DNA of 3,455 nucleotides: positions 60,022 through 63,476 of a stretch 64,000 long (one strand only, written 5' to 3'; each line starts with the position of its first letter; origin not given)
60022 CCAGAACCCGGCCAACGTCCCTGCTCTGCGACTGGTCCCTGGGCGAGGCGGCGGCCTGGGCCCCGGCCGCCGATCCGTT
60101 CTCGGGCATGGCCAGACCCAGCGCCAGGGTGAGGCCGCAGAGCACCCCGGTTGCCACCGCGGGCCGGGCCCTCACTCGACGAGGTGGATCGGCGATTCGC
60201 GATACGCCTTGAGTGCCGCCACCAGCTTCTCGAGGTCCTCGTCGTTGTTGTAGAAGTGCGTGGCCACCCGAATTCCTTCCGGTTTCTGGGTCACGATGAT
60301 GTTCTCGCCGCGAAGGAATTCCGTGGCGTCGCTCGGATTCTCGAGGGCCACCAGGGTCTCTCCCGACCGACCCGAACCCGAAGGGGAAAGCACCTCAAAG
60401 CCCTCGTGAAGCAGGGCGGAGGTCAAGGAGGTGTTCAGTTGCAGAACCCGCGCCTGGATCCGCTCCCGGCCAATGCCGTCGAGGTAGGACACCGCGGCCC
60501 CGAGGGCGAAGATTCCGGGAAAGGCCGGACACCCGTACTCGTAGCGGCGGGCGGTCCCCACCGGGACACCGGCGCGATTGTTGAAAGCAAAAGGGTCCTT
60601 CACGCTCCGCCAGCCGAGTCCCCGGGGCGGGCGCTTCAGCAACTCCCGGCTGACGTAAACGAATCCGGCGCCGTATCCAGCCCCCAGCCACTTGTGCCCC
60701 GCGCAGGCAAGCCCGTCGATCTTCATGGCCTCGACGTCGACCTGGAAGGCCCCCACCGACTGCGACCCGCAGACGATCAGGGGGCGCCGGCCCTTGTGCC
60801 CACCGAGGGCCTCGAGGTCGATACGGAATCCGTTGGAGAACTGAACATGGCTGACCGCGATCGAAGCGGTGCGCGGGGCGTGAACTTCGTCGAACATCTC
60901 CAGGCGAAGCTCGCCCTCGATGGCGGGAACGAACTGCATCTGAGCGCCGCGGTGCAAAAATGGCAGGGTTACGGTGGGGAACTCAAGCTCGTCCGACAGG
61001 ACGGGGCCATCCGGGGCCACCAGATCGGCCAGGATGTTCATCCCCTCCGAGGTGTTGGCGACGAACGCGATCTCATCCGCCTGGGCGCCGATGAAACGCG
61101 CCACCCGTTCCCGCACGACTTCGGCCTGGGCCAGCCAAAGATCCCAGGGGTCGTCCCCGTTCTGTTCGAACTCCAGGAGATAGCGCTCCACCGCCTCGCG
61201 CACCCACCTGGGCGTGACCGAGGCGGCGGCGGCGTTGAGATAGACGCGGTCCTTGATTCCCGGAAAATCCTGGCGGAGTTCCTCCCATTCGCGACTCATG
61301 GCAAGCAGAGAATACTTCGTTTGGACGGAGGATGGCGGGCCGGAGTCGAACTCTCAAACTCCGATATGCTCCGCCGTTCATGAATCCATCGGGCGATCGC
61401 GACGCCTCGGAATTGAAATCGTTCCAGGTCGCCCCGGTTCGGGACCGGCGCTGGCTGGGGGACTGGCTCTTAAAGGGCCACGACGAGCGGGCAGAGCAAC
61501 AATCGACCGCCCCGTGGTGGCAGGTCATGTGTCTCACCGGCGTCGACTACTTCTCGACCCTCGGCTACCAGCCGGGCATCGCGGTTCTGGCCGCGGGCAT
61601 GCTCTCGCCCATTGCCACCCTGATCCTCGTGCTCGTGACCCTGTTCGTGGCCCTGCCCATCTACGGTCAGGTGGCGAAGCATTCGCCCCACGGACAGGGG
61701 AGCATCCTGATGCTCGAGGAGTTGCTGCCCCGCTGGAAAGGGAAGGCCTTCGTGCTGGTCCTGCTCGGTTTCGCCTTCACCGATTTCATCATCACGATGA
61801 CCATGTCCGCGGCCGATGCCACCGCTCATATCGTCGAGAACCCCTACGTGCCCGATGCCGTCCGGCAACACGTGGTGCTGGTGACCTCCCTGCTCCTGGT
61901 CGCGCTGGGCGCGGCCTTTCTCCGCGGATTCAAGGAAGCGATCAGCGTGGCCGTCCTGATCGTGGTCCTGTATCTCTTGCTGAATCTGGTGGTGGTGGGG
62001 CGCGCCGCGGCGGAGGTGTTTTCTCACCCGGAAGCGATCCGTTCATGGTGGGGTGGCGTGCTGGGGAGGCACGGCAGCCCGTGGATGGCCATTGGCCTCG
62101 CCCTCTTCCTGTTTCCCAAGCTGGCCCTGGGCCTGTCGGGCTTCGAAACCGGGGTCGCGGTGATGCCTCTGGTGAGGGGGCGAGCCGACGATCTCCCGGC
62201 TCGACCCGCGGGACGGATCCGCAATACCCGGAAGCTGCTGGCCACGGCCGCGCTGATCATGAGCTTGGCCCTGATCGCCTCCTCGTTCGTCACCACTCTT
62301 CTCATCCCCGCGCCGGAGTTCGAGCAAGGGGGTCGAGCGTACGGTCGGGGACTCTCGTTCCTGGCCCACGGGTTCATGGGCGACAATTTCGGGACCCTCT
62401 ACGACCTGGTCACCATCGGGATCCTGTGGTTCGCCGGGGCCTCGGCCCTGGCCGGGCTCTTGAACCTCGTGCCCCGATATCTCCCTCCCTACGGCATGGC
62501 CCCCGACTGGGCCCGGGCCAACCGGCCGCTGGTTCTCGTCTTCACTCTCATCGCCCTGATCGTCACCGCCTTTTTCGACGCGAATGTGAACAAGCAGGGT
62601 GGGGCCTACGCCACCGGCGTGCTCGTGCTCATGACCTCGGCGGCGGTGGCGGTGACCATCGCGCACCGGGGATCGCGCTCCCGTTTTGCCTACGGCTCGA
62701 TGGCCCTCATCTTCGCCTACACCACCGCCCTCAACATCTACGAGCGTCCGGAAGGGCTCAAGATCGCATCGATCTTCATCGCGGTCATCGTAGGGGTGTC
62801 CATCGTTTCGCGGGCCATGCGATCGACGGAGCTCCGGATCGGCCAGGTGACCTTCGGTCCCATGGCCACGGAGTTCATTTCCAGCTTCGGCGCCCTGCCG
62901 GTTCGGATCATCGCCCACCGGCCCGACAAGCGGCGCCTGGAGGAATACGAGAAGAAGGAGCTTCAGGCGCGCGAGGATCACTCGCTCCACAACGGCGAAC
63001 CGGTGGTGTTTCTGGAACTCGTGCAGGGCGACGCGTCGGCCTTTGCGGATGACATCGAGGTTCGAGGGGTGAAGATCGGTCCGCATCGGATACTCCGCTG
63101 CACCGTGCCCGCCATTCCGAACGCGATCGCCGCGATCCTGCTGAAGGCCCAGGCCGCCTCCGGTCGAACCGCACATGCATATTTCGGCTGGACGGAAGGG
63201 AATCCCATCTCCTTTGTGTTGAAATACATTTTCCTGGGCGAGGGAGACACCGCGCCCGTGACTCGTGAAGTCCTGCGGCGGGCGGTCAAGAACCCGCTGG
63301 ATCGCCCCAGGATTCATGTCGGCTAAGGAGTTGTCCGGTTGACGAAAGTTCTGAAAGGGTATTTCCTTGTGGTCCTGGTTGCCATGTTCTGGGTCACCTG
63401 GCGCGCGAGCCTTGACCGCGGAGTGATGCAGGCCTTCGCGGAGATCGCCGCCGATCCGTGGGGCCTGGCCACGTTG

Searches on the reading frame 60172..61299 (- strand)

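Call 52: search_protein_families(library=pfam, proteins=[window:60172-61299:-], max_evalue=0.0001)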
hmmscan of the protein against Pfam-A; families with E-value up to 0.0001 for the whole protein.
window:60172-61299:- (375 aa): 1 family
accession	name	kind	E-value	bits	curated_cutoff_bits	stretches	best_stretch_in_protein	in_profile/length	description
PF00266.25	Aminotran_5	-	2.7e-31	109.3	21.5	1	19-346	1-342/371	Aminotransferase class-V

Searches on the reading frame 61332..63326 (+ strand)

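Call 52: search_protein_families(library=pfam, proteins=[window:61332-63326:+], max_evalue=0.0001)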
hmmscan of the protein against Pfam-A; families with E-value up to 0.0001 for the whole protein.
window:61332-63326:+ (664 aa): 1 family
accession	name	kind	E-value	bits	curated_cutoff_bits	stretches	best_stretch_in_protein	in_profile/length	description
PF13520.12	AA_permease_2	-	4e-08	33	27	1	62-278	3-211/427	Amino acid permease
